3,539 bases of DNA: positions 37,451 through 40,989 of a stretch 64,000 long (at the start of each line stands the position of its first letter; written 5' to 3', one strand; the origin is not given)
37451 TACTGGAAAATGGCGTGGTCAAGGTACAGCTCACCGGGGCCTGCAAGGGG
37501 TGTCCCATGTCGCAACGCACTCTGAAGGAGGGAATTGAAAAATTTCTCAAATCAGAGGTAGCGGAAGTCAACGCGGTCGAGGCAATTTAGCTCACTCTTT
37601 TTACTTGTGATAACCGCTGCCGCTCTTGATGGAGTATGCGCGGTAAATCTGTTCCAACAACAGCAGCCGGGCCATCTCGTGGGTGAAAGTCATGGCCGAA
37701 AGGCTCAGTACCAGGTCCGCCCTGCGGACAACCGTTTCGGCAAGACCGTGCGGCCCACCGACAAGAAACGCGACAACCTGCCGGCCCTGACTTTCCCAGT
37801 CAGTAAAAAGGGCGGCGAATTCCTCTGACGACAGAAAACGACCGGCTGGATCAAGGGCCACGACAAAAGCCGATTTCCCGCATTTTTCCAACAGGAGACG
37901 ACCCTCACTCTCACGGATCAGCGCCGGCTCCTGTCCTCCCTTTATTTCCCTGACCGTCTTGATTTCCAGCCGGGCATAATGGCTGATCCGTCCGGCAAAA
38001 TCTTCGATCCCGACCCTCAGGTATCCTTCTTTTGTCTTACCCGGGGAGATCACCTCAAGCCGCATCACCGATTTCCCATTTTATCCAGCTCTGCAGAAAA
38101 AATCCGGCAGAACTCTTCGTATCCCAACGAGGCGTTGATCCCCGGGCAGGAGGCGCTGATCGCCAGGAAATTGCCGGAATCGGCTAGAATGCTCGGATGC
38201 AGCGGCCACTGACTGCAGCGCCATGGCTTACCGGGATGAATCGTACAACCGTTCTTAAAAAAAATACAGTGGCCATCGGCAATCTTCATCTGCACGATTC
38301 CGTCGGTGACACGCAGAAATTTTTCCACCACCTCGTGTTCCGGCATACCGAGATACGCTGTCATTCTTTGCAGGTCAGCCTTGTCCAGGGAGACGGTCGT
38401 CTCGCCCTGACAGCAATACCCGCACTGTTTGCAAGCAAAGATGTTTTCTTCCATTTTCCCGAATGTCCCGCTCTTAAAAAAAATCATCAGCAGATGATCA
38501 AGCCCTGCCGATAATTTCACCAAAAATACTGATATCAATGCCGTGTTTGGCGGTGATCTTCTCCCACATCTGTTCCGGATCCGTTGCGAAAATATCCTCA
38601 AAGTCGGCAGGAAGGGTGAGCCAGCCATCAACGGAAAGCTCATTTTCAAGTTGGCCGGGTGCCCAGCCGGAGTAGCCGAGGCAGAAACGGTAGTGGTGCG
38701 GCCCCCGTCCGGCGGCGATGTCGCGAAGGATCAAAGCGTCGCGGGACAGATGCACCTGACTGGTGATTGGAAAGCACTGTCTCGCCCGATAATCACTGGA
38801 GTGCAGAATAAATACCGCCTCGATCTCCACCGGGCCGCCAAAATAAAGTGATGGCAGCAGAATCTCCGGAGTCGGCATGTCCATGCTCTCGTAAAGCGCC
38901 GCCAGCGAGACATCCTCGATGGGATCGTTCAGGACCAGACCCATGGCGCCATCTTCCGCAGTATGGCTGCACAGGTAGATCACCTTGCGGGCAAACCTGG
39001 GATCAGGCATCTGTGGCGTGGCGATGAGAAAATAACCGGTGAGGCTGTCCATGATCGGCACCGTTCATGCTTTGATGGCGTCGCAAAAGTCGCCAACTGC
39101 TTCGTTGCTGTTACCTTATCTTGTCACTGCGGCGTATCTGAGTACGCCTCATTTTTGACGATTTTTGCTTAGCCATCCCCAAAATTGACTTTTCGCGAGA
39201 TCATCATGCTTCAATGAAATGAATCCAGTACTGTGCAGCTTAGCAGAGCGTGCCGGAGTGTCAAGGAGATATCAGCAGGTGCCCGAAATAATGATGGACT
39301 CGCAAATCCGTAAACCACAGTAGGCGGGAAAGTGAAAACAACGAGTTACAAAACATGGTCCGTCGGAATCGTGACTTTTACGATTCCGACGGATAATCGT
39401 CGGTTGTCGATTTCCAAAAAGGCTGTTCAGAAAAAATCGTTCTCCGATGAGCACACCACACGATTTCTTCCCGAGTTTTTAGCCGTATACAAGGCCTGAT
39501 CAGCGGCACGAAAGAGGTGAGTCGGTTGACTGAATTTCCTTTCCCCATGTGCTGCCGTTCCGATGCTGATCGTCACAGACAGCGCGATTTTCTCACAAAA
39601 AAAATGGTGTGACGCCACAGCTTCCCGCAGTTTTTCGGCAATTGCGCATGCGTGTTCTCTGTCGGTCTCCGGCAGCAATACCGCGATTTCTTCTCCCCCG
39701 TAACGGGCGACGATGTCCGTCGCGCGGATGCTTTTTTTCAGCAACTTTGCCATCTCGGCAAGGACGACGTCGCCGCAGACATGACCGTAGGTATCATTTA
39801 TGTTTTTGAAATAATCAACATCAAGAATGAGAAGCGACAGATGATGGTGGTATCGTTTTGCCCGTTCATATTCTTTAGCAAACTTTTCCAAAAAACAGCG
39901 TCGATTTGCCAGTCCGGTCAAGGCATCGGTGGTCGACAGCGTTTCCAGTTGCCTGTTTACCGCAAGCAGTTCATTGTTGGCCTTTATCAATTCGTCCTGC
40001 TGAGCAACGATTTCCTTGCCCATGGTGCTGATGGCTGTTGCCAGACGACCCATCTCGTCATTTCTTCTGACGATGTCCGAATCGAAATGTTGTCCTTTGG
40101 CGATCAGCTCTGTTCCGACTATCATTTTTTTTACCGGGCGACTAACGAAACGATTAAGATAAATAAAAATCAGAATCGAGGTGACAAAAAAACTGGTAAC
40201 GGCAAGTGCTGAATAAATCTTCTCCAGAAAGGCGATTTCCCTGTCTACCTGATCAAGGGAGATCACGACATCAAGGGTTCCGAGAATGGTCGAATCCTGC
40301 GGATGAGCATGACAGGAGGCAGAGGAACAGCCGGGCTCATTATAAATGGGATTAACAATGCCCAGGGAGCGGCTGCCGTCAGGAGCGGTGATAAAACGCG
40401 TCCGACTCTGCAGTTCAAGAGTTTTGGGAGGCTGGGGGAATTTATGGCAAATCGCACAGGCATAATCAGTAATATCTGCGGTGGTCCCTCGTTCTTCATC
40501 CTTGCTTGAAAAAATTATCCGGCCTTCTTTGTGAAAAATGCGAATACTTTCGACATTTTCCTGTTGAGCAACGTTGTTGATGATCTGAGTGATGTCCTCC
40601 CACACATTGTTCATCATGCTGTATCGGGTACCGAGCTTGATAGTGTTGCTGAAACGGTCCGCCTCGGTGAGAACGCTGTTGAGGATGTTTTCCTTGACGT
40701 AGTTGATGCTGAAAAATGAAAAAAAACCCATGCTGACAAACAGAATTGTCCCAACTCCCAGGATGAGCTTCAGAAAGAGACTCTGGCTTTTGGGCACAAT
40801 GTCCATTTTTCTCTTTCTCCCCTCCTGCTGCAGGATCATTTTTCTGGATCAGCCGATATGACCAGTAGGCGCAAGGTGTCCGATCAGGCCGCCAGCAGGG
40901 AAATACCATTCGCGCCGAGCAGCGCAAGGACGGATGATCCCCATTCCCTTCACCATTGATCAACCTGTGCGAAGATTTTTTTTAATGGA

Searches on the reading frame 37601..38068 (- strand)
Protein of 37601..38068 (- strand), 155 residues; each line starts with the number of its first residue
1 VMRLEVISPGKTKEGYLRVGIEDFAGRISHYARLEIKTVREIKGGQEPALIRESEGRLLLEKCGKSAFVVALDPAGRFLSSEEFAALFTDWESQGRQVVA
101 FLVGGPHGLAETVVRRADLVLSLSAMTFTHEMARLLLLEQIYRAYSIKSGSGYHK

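Call 77: search_protein_families(library=pfam, proteins=[window:37601-38068:-], max_evalue=0.001)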
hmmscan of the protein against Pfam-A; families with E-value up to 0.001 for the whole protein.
window:37601-38068:- (155 aa): 1 family
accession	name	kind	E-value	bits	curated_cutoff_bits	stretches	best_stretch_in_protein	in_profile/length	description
PF02590.22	SPOUT_MTase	-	2.7e-47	161.1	27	1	2-154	1-154/154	Predicted SPOUT methyltransferase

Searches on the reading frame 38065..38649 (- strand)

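Call 77: search_protein_families(library=pfam, proteins=[window:38065-38649:-], max_evalue=0.001)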
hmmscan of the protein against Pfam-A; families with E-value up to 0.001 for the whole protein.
window:38065-38649:- (194 aa): 1 family
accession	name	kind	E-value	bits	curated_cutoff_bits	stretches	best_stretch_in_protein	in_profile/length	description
PF03692.20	CxxCxxCC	-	1.6e-09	38.8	23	1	72-168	1-84/85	Putative zinc- or iron-chelating domain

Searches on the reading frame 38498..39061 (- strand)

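Call 9: search_protein_families(library=pfam, proteins=[window:38498-39061:-], max_evalue=0.01)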
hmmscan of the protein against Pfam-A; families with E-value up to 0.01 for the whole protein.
window:38498-39061:- (187 aa): 1 family
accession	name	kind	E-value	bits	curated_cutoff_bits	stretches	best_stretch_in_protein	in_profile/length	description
PF02622.21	DUF179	-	4.1e-45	154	27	1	16-174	1-157/157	AlgH-like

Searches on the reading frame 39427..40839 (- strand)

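Call 9: search_protein_families(library=pfam, proteins=[window:39427-40839:-], max_evalue=0.01)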
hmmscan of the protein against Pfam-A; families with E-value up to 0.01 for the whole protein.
window:39427-40839:- (470 aa): 4 families
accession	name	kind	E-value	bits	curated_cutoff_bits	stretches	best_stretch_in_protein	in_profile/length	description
PF00990.26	GGDEF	-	1.3e-50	171.8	23.8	1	303-460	2-161/161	Diguanylate cyclase, GGDEF domain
PF00672.30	HAMP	-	5.7e-05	23.8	25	1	228-277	2-51/53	HAMP domain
PF21563.3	Mcp40H-20_sensor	-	0.0001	23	27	1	75-196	11-112/112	Methyl-accepting chemotaxis sensory transducer, class 40H, sensor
PF17853.6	GGDEF_2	-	0.0015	19.2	24.5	1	359-437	37-104/116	GGDEF-like domain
